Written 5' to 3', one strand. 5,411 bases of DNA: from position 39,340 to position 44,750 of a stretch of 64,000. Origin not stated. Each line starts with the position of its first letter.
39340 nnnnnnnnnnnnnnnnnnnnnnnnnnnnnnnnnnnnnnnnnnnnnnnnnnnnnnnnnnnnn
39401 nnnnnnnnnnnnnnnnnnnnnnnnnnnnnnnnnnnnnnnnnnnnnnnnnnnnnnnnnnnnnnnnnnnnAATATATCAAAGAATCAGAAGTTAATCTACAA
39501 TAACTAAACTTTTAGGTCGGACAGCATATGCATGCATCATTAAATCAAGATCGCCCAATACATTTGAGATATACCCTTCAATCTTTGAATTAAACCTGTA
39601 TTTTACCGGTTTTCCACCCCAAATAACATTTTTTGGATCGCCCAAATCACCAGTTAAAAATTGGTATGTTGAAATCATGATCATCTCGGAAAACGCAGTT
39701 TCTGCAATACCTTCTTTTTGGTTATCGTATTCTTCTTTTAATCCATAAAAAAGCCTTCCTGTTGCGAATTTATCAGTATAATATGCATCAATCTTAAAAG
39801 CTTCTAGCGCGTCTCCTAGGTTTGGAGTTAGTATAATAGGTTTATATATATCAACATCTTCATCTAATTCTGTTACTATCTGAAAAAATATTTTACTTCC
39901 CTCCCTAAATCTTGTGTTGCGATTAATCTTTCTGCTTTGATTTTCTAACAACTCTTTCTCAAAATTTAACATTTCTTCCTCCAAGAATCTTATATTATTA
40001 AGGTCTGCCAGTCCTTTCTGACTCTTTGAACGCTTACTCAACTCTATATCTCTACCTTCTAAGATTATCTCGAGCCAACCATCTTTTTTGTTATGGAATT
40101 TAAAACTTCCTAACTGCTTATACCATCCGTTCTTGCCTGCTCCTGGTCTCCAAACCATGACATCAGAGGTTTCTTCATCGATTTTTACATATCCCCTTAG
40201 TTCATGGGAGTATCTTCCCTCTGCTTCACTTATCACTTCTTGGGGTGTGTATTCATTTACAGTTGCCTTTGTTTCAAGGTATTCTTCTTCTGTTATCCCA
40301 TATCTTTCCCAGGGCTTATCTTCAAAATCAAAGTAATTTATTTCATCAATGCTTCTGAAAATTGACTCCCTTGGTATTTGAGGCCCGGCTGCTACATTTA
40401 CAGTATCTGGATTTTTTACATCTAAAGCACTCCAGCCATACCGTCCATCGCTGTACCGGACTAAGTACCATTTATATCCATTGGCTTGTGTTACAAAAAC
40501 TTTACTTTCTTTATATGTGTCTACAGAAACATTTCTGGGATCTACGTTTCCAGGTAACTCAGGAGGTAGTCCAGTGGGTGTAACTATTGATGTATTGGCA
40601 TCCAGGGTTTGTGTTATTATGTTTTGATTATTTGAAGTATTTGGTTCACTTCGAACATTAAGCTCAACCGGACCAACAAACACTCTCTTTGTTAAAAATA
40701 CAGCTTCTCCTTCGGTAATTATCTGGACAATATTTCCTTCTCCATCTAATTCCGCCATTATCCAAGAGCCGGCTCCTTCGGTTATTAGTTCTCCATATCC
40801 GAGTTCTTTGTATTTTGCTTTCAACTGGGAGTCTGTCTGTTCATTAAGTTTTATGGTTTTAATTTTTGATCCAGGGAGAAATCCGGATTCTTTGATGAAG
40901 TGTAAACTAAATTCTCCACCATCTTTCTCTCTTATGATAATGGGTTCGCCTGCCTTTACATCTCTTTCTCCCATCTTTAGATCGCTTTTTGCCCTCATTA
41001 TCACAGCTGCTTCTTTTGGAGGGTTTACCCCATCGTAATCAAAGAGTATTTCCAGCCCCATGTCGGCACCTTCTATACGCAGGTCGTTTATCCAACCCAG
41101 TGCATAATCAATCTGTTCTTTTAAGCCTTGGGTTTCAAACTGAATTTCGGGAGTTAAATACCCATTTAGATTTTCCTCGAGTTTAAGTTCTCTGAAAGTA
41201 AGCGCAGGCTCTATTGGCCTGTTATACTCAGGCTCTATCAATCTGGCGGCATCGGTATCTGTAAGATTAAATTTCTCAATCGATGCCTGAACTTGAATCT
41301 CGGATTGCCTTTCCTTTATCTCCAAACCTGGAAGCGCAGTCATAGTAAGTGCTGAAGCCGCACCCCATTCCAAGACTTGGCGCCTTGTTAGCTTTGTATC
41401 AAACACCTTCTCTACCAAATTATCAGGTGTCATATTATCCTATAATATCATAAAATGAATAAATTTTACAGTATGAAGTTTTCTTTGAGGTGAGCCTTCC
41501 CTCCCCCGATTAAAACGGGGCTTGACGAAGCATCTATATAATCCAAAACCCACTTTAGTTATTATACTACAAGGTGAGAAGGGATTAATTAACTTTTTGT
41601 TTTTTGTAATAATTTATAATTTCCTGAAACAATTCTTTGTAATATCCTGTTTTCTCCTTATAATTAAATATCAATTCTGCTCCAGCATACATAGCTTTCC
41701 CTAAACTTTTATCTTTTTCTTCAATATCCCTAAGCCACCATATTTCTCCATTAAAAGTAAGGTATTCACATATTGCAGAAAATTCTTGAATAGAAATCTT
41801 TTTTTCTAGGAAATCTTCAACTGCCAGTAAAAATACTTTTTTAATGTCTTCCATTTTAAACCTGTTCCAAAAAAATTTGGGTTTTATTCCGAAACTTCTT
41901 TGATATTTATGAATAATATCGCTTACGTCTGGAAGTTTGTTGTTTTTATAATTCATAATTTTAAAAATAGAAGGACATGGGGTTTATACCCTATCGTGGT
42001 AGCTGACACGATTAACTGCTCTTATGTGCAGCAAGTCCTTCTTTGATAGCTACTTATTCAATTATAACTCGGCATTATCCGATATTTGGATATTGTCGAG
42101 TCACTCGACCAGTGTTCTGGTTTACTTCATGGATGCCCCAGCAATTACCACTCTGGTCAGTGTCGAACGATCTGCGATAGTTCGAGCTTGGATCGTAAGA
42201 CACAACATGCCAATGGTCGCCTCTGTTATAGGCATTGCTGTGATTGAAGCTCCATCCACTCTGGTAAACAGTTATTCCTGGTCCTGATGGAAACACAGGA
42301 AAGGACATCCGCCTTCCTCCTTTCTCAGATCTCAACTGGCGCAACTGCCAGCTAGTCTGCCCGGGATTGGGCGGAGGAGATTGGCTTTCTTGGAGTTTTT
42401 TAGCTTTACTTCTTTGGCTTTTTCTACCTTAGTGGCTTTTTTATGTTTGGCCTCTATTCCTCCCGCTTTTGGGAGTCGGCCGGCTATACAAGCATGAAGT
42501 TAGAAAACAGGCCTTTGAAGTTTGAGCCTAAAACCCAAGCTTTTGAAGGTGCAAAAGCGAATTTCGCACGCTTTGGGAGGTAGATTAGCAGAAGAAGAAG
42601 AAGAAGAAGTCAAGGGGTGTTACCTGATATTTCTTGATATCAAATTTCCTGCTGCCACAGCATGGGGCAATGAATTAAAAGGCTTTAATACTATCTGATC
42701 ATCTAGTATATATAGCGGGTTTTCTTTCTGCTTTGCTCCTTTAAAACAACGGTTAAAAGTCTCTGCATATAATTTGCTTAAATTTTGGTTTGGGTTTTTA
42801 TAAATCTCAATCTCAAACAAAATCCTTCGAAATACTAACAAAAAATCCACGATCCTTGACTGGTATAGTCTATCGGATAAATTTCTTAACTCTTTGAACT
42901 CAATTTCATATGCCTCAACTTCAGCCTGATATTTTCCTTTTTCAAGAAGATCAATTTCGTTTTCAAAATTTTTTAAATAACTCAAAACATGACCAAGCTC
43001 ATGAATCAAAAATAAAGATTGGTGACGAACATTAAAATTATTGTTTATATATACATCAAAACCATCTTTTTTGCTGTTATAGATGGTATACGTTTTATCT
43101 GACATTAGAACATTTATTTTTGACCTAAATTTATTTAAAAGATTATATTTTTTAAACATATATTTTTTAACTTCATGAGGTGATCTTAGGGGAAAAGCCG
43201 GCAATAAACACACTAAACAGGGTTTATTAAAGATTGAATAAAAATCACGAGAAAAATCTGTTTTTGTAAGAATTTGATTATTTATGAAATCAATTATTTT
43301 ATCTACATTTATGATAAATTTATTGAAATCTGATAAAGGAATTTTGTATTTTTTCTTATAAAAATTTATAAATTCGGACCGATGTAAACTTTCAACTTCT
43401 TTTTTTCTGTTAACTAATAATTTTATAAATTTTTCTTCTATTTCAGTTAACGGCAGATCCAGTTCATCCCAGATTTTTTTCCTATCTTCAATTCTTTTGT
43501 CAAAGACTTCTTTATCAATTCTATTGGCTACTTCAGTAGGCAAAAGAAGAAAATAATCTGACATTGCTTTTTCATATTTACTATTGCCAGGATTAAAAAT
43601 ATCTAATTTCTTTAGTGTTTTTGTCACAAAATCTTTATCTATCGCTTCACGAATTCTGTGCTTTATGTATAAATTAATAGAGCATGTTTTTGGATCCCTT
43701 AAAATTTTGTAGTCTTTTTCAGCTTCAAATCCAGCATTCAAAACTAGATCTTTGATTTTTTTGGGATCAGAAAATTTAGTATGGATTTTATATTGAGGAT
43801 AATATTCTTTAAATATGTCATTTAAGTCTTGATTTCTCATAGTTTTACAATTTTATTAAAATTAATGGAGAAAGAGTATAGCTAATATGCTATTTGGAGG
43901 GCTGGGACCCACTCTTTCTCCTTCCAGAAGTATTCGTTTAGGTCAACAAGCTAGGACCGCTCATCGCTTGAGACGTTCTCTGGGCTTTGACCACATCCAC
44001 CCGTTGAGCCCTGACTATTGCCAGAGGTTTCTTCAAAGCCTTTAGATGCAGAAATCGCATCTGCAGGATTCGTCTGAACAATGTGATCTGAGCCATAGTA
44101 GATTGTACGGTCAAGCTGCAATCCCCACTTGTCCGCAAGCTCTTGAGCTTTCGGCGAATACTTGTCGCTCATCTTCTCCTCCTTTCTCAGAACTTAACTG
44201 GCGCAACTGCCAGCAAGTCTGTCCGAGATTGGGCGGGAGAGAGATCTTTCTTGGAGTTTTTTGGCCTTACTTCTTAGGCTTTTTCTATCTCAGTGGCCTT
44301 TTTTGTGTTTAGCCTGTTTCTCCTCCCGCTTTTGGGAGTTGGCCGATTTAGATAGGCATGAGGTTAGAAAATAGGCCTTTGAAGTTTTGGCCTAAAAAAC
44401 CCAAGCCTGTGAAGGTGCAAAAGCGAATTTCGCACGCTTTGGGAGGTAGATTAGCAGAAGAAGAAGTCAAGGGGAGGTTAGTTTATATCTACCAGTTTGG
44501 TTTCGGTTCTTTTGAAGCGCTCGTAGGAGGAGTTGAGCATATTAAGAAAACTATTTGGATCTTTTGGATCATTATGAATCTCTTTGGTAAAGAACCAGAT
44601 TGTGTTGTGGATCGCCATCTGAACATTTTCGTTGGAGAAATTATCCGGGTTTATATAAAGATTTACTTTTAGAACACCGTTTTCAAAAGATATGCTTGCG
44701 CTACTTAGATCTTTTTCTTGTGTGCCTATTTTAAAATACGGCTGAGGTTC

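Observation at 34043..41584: Triplicated cassette: conserved leader + ~640-aa Tat/SH3b secreted protein, two copies followed by a small 10-Cys secreted protein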

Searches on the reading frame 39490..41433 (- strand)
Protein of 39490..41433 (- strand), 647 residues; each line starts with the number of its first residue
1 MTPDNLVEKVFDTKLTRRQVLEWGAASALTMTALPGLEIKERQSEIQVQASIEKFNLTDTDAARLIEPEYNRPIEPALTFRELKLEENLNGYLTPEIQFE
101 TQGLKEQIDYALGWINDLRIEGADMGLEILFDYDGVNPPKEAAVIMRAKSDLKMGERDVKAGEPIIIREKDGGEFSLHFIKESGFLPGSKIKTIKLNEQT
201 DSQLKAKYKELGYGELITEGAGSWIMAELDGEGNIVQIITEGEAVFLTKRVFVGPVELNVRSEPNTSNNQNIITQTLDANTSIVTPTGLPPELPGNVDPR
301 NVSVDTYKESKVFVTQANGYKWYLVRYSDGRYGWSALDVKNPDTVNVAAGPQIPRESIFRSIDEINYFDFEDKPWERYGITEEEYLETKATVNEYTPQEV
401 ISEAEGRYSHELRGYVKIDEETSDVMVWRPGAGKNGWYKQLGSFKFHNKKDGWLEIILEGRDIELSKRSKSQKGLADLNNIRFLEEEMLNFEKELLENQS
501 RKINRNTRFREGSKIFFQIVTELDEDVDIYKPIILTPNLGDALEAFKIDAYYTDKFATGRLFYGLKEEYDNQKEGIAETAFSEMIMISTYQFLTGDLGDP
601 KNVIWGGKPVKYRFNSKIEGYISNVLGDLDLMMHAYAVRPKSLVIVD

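Call 4: search_protein_families(library=pfam, proteins=[window:39490-41433:-], max_evalue=0.1)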
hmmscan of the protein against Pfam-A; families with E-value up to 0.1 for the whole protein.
window:39490-41433:- (647 aa): 2 families
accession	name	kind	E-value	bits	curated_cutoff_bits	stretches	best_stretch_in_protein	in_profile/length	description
PF08239.17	SH3_3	-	0.031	14.9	27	0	308-335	21-48/54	Bacterial SH3 domain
PF13457.12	GW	-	0.085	14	21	0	296-334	29-69/76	GW (Gly-Tryp) dipeptide domain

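Call 30: search_protein_families(library=ncbifam, proteins=[window:39490-41433:-], max_evalue=0.1)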
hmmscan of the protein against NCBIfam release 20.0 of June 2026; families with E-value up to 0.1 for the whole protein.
window:39490-41433:- (647 aa): 0 families

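Call 74: search_protein_families(library=pfam, proteins=[P0029], max_evalue=1)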
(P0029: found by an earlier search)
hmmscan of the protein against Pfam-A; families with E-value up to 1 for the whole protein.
P0029 (782 aa): 2 families
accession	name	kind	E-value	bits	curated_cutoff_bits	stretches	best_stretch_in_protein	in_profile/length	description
PF02368.24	Big_2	-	1.3e-08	35.1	22.8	1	332-406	4-72/79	Bacterial Ig-like domain (group 2)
PF23981.1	DUF7305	-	0.00025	21.4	27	1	640-742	77-172/185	Domain of unknown function (DUF7305)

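Call 96: search_protein_families(library=phrogs, proteins=[window:39490-41433:-, P0029], max_evalue=0.01)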
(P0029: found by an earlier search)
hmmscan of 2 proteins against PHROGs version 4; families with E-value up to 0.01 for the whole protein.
window:39490-41433:- (647 aa): 0 families

P0029 (782 aa): 3 families
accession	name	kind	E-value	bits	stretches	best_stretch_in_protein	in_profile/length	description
phrog_215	-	head and packaging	7.3e-14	52.7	1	329-470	222-359/491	structural protein with Ig domain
phrog_341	-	tail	2e-09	38.7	1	329-420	66-148/154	major tail protein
phrog_10059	-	unknown function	3.6e-05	23.7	1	331-408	185-251/345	-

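Call 113: find_encoding_contigs(protein=window:39490-41433:-, flank=8000, max_places=4)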
Protein window:39490-41433:- (647 aa): 1 contig read that carries it; 1 place shown.
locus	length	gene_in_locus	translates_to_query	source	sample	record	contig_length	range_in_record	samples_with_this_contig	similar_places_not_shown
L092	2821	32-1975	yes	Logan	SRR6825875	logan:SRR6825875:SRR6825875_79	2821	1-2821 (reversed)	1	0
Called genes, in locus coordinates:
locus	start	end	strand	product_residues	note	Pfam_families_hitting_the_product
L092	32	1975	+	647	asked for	-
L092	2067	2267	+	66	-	-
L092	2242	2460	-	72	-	-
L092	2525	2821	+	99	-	?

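Call 117: search_protein_families(library=padloc, proteins=[window:39490-41433:-], max_evalue=0.01)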
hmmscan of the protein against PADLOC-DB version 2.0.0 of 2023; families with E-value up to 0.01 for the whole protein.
window:39490-41433:- (647 aa): 0 families

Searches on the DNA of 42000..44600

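Call 102: search_rna_families(source=window, start=42000, end=44600, threshold=evalue, max_evalue=1)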
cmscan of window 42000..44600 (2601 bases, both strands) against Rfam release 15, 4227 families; matches with E-value up to 1: 0.
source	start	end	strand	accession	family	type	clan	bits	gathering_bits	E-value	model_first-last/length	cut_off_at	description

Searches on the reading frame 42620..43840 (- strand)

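Call 4: search_protein_families(library=pfam, proteins=[window:42620-43840:-], max_evalue=0.1)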
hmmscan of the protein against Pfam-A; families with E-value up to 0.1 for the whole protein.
window:42620-43840:- (406 aa): 0 families

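Call 30: search_protein_families(library=ncbifam, proteins=[window:42620-43840:-], max_evalue=0.1)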
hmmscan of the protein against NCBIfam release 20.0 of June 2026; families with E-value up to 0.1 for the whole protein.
window:42620-43840:- (406 aa): 1 family
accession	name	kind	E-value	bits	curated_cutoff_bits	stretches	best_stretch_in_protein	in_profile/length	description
NF033165.1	lipo_LipL45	exception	0.052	12.6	350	1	105-194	281-366/391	lipoprotein LipL45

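Call 117: search_protein_families(library=padloc, proteins=[window:42620-43840:-], max_evalue=0.01)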
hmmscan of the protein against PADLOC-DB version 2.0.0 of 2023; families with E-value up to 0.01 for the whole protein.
window:42620-43840:- (406 aa): 0 families
